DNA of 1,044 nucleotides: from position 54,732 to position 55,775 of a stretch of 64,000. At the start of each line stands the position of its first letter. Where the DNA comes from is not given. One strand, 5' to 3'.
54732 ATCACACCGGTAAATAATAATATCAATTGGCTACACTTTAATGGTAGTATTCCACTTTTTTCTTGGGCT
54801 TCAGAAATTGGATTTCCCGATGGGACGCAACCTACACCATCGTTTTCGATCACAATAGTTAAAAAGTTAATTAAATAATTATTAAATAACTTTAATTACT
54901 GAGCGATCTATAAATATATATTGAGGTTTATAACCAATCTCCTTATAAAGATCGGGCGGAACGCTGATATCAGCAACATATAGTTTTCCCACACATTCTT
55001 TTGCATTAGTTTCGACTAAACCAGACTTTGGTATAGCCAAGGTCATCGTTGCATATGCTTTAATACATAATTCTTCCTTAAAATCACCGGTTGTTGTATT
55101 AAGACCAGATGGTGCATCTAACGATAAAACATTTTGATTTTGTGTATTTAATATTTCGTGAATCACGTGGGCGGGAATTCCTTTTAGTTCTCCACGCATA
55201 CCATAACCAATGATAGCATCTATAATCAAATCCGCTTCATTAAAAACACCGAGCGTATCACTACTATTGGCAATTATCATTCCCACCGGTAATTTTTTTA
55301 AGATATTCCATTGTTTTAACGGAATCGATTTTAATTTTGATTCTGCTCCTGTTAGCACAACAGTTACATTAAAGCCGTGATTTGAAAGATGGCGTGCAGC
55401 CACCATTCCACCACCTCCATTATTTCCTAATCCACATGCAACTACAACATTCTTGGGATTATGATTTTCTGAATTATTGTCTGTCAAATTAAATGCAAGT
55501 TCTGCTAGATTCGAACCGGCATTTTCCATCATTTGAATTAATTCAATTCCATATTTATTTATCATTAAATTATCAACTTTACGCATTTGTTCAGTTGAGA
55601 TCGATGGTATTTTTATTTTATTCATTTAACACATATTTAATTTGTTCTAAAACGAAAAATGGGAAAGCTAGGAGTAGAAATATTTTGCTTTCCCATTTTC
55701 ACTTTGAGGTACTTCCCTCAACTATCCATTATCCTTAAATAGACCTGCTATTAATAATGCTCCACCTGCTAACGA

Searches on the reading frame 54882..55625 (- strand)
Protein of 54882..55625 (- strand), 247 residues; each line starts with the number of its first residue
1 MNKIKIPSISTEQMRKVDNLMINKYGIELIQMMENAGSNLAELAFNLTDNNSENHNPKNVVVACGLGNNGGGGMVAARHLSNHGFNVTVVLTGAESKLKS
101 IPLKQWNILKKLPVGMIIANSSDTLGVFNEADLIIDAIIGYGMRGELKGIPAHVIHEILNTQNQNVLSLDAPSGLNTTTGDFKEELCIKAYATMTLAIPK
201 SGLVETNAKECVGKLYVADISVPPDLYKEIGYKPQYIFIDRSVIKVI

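Call 33: search_protein_families(library=pfam, proteins=[window:54882-55625:-], max_evalue=0.00001)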
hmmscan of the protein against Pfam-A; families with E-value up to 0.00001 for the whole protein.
window:54882-55625:- (247 aa): 1 family
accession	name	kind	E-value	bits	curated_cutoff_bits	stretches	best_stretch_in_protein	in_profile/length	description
PF03853.21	YjeF_N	-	8.9e-40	136.9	24.9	1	31-202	3-169/169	YjeF-related protein N-terminus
